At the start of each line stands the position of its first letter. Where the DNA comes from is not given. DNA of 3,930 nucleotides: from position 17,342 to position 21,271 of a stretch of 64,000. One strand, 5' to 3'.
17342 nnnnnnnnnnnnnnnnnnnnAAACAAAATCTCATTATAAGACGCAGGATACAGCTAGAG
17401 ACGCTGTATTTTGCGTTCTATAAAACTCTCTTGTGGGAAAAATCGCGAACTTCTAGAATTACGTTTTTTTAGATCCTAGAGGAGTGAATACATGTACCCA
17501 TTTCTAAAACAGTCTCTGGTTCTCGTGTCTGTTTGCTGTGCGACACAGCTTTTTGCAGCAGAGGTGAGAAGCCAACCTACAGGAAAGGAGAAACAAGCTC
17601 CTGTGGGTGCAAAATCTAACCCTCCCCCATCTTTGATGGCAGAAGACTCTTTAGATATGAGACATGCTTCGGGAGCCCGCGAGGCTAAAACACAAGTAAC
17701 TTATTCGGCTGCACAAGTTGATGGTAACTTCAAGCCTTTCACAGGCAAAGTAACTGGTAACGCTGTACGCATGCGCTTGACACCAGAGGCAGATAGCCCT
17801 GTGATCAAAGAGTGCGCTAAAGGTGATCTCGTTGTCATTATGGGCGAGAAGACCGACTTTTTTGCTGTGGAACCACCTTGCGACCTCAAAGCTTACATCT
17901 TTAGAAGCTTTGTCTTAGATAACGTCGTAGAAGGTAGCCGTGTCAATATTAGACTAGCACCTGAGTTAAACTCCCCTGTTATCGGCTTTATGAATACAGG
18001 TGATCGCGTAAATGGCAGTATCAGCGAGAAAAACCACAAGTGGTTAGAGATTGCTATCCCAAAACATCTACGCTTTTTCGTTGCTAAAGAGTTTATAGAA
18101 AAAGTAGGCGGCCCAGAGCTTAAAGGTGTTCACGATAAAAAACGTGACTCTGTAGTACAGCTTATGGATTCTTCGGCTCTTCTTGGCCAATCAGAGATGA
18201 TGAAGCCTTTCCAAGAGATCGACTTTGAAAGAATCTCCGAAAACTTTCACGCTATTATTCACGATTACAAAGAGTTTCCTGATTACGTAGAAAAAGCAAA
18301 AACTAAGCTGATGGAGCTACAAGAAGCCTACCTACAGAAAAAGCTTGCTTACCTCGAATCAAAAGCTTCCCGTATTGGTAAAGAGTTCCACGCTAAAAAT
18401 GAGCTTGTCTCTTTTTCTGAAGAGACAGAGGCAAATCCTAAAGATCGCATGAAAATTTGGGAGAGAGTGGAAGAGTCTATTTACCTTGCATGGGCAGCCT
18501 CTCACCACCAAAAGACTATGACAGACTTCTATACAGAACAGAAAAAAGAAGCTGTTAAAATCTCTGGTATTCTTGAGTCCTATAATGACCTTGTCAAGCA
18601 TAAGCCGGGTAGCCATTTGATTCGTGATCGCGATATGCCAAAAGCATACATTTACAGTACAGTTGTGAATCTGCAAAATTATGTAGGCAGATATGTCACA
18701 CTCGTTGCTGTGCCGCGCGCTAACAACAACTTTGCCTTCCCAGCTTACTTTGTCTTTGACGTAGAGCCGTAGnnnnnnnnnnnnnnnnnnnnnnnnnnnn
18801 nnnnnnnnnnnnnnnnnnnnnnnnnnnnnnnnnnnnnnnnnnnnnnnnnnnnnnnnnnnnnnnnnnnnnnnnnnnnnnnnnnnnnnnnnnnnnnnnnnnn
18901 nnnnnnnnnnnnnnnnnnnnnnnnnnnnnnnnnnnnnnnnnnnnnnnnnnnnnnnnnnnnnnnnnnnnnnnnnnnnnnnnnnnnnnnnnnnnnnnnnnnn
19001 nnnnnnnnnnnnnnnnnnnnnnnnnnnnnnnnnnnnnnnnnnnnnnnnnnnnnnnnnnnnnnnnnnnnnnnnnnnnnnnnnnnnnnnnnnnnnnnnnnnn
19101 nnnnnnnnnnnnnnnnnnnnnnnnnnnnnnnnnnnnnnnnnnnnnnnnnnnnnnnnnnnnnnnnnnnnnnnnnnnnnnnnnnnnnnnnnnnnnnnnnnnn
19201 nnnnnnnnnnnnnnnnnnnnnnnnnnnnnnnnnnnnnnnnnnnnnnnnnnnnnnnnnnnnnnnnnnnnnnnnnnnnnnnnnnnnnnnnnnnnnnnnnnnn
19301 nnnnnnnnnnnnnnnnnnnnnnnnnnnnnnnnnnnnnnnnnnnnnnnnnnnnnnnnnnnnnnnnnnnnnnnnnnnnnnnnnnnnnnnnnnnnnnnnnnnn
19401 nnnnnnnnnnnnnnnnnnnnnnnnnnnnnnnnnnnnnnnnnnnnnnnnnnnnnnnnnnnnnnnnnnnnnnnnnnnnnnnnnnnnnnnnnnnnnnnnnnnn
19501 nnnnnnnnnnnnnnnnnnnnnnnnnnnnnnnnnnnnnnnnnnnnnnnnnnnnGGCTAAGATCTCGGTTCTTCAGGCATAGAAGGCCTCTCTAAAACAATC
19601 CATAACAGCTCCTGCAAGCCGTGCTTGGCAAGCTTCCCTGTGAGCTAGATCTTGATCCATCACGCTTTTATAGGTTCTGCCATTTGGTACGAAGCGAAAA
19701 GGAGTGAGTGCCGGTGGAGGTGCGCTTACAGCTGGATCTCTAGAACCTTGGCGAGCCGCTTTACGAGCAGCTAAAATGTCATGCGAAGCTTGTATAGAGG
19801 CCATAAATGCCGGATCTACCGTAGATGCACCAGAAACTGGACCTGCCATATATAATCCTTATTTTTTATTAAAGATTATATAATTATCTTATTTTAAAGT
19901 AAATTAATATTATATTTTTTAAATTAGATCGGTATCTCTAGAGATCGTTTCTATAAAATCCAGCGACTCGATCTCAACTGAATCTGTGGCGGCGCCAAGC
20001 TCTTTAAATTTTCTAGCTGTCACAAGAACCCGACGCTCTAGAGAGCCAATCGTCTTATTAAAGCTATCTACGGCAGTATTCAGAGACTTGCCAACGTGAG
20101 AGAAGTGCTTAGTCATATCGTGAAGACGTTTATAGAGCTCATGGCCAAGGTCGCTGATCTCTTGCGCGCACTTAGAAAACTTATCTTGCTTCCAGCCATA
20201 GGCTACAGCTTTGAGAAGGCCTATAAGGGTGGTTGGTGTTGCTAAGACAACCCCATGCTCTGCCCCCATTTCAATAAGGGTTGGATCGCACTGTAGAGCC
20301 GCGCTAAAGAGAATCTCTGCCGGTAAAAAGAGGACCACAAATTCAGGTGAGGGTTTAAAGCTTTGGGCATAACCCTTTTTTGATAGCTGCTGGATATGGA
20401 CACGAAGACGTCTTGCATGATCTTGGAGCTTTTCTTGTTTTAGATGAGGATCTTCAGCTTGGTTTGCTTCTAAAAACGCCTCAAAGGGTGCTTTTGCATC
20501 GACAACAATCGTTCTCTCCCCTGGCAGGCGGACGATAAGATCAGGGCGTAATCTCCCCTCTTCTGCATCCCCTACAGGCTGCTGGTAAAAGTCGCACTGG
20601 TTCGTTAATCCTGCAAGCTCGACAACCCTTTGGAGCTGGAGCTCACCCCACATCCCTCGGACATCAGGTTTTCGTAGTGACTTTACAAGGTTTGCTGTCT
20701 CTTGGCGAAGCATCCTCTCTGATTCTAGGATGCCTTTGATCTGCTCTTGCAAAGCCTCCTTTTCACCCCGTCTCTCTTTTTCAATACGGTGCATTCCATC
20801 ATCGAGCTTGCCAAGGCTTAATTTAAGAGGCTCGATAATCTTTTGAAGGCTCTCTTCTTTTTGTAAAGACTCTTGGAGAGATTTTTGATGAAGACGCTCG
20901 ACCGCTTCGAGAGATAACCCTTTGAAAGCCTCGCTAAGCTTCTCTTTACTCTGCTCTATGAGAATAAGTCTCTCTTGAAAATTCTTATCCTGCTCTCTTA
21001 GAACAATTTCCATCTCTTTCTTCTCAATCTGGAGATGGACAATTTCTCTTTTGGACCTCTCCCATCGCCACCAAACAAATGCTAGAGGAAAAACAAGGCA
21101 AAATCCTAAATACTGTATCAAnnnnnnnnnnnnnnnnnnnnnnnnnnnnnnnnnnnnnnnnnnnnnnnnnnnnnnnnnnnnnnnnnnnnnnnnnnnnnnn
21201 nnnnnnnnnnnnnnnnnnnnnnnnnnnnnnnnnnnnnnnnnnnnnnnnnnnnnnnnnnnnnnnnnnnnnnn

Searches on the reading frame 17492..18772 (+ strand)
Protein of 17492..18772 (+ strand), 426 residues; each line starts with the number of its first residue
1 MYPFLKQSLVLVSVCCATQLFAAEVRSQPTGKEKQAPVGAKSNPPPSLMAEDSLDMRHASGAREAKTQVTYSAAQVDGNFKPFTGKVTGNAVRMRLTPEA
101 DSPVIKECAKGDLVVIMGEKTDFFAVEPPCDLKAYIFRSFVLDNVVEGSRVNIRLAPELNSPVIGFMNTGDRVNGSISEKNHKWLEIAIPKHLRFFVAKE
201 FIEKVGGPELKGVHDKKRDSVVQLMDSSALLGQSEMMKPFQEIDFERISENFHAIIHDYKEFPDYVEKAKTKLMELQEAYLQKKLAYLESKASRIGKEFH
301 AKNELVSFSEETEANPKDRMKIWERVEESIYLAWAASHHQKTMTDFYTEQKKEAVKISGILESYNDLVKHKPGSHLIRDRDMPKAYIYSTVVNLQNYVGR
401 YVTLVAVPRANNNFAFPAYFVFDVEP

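Call 48: search_protein_families(library=pfam, proteins=[window:17492-18772:+], max_evalue=0.00001)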
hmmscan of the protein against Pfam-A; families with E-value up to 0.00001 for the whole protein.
window:17492-18772:+ (426 aa): 1 family
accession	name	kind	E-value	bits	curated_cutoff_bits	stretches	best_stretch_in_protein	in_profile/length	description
PF08239.17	SH3_3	-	3.5e-07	30.8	27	0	149-188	1-39/54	Bacterial SH3 domain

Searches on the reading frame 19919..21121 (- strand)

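Call 48: search_protein_families(library=pfam, proteins=[window:19919-21121:-], max_evalue=0.00001)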
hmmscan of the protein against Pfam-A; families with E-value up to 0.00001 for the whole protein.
window:19919-21121:- (400 aa): 1 family
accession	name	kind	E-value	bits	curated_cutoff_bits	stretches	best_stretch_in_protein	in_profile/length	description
PF02646.22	RmuC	-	1.4e-92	310.3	26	1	90-380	1-289/291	RmuC family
